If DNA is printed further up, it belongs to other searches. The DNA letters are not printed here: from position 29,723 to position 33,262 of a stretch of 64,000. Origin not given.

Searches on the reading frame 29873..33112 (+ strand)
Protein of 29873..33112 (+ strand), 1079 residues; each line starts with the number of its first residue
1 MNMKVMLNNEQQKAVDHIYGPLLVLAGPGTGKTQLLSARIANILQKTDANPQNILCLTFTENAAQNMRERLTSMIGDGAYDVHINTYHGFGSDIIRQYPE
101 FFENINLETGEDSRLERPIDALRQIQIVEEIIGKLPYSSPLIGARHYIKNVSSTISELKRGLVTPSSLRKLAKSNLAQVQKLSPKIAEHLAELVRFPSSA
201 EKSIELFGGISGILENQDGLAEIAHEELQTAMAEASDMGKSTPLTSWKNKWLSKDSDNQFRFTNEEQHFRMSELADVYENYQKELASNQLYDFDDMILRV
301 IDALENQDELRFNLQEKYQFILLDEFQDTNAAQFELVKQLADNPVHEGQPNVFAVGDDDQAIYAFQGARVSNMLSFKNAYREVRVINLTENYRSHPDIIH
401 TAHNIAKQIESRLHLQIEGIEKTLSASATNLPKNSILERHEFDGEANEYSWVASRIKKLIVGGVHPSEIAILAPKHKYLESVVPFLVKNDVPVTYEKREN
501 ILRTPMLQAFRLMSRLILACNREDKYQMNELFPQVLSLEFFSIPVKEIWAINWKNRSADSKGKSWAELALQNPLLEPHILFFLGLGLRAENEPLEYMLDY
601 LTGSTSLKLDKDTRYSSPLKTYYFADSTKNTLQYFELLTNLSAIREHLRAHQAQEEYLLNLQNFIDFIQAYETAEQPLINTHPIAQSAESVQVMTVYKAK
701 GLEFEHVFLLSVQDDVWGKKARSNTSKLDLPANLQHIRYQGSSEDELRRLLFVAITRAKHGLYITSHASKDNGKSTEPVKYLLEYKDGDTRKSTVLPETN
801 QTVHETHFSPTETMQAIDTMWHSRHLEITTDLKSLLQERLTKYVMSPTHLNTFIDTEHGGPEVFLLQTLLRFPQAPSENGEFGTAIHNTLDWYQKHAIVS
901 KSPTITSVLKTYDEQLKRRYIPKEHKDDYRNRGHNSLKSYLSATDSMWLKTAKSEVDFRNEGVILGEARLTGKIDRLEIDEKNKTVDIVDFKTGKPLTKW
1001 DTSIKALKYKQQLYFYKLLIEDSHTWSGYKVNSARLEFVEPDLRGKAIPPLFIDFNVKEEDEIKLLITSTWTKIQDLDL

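Call 44: search_protein_families(library=pfam, proteins=[window:29873-33112:+], max_evalue=0.01)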
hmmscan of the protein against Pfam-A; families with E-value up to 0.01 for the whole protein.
window:29873-33112:+ (1079 aa): 12 families
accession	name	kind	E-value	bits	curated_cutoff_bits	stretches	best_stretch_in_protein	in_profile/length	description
PF00580.27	UvrD-helicase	-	1.5e-64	218.8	23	1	7-380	1-270/271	UvrD/REP helicase N-terminal domain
PF13361.12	UvrD_C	-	1.4e-25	90.9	25.6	2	633-767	236-348/350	UvrD-like helicase C-terminal domain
PF13245.12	AAA_19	-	1.1e-20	74.6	25.1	1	11-365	1-133/134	AAA domain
PF12705.13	PDDEXK_1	-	3e-16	60.5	22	1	845-1042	2-190/247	PD-(D/E)XK nuclease superfamily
PF13538.12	UvrD_C_2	-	1.4e-10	41.3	27.4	2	745-764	32-51/52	UvrD-like helicase C-terminal domain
PF13604.12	AAA_30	-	1.4e-07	31.9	27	1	7-71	2-66/191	AAA domain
PF13087.12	AAA_12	-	7.4e-06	26.1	27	0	665-768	112-194/195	AAA domain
PF13086.12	AAA_11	-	2.2e-05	24.8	27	1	7-101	2-93/257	AAA domain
PF21445.3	ADDB_N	-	0.00015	21.5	26.6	0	127-188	95-156/290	ADDB, N-terminal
PF00270.35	DEAD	-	0.0017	18.5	26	1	10-92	3-83/167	DEAD/DEAH box helicase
PF13401.12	AAA_22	-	0.0021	18.8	27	0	238-347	16-113/130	AAA domain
PF01443.25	Viral_helicase1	-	0.0023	18.2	21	0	670-764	163-226/228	Viral superfamily 1 RNA helicase core domain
